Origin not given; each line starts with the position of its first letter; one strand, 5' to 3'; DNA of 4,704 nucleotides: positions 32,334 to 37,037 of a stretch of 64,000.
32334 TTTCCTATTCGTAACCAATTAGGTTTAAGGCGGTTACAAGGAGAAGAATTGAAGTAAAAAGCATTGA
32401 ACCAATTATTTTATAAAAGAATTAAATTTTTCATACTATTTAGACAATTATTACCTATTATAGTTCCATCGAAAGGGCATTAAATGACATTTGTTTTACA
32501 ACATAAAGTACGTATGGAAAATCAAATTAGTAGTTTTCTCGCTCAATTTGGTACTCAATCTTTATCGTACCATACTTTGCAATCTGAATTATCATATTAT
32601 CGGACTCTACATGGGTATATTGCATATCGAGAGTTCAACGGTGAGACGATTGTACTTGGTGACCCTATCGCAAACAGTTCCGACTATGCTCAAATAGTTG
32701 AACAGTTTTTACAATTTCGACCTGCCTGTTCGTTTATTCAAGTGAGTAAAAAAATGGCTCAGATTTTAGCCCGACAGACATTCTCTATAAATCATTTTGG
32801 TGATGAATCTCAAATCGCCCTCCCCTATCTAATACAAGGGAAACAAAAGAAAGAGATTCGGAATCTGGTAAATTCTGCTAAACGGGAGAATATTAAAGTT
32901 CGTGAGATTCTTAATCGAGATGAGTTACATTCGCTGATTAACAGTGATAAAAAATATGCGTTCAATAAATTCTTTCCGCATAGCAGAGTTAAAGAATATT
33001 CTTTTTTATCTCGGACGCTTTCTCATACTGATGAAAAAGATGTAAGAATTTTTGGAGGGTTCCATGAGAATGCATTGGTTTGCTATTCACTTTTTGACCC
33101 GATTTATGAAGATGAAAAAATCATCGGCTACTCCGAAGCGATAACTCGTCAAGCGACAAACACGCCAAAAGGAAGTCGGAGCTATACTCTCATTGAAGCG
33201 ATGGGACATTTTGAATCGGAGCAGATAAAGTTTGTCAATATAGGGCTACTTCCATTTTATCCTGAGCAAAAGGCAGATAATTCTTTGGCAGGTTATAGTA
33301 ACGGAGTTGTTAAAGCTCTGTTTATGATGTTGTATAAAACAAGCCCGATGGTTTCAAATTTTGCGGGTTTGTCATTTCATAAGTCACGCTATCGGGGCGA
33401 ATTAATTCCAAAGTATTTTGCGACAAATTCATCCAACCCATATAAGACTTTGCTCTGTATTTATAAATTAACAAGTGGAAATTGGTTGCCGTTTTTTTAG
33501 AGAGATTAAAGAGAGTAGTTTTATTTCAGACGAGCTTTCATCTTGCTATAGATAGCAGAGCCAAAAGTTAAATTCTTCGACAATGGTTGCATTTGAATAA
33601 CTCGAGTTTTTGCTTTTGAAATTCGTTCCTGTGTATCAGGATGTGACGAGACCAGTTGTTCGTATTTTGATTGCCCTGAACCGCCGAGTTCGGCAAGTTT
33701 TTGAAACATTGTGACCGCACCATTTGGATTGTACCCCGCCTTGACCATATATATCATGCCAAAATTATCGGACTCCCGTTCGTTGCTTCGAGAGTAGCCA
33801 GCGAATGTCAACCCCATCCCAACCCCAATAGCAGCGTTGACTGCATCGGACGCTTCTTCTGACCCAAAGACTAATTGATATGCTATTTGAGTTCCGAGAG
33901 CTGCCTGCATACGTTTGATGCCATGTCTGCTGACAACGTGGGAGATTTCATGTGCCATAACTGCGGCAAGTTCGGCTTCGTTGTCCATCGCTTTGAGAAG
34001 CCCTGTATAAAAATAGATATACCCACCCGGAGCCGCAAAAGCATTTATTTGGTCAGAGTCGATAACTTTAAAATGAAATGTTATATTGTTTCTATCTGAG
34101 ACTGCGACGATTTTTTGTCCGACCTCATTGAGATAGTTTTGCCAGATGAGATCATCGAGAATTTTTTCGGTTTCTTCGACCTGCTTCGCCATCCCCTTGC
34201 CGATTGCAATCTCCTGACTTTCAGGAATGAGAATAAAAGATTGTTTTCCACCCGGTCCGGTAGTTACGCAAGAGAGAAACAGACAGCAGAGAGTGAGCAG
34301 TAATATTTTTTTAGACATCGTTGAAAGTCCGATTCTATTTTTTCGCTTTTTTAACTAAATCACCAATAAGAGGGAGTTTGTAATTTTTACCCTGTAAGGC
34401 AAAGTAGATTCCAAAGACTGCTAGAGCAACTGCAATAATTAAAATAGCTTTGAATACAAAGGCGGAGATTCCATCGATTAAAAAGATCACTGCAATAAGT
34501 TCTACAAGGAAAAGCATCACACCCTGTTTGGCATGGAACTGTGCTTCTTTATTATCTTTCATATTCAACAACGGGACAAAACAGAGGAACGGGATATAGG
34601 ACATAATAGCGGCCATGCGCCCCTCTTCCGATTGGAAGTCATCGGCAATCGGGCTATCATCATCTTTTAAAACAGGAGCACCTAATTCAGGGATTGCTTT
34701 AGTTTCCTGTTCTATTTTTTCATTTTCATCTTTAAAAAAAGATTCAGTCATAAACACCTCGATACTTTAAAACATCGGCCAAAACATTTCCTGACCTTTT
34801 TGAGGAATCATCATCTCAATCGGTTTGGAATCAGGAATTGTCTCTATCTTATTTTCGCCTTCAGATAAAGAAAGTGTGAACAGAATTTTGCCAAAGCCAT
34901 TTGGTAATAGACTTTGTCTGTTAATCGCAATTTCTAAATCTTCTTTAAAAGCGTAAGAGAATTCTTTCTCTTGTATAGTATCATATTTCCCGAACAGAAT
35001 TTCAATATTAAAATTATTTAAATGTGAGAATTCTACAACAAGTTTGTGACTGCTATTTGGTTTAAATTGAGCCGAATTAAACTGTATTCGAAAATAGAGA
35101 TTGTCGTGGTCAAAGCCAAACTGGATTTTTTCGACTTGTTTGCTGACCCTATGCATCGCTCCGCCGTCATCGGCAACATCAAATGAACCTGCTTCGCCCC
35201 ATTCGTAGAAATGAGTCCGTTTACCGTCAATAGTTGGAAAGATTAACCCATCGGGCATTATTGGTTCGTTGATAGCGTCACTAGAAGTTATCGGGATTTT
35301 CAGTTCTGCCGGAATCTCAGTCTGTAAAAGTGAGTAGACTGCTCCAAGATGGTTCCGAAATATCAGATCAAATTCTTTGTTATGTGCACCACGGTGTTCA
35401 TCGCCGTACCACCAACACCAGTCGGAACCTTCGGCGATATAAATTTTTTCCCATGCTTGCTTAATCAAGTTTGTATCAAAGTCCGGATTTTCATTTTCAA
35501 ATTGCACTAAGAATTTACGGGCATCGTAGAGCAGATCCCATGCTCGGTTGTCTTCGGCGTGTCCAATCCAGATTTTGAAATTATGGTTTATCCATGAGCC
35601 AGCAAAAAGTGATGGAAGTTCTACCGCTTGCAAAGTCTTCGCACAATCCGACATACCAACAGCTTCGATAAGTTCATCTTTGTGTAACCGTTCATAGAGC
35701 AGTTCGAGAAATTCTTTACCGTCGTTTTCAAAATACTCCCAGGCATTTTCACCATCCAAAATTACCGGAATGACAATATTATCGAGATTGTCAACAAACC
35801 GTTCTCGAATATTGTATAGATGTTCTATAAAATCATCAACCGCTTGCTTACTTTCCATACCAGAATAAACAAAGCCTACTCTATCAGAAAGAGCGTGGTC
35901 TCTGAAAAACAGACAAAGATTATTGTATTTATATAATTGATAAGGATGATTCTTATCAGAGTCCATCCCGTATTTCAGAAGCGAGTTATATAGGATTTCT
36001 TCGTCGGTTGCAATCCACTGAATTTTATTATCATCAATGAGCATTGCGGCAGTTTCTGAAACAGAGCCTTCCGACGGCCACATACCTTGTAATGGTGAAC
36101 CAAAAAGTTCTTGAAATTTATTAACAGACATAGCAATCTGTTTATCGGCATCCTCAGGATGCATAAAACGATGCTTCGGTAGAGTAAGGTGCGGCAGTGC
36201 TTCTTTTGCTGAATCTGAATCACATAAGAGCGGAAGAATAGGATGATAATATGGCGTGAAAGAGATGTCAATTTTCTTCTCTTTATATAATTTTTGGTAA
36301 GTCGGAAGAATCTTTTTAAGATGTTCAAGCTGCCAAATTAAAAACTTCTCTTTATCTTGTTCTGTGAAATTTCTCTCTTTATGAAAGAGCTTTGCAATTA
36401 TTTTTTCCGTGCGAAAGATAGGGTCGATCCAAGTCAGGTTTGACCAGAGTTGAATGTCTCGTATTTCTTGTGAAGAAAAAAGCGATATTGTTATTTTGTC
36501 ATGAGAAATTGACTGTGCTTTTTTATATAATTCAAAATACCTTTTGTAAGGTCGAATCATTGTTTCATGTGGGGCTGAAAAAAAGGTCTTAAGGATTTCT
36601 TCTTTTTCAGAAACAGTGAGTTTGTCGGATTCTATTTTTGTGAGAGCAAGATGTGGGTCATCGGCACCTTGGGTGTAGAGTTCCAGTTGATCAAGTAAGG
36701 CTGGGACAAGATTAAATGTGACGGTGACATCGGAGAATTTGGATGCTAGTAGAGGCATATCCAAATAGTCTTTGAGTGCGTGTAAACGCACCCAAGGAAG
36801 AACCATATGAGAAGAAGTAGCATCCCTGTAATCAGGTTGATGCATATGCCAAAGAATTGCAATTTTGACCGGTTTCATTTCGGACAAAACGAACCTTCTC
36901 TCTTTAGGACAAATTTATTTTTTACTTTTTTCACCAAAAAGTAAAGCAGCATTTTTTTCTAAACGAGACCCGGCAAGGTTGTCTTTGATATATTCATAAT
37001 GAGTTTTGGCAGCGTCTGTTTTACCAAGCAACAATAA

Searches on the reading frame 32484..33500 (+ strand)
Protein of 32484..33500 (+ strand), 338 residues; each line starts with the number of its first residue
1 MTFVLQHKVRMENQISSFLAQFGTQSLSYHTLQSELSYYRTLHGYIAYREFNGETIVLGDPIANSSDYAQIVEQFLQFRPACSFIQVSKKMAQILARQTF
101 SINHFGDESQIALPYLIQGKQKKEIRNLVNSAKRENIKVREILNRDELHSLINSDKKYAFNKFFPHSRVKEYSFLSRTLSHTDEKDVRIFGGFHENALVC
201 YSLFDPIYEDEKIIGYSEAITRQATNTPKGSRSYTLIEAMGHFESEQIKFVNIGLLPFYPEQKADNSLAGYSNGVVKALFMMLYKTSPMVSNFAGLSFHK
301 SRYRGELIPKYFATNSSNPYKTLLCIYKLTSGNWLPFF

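Call 97: search_protein_families(library=pfam, proteins=[window:32484-33500:+], max_evalue=0.00001)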
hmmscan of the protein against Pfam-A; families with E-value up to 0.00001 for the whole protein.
window:32484-33500:+ (338 aa): 1 family
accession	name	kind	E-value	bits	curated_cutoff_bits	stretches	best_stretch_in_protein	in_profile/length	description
PF09924.15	LPG_synthase_C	-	3.7e-31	108.7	27.5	1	19-313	4-297/298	Phosphatidylglycerol lysyltransferase, C-terminal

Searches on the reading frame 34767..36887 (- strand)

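Call 97: search_protein_families(library=pfam, proteins=[window:34767-36887:-], max_evalue=0.00001)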
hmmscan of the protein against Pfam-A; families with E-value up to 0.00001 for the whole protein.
window:34767-36887:- (706 aa): 1 family
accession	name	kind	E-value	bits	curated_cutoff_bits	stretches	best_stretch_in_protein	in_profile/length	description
PF03065.20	Glyco_hydro_57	-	1.7e-53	182.3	21.2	1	10-423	1-286/291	Glycosyl hydrolase family 57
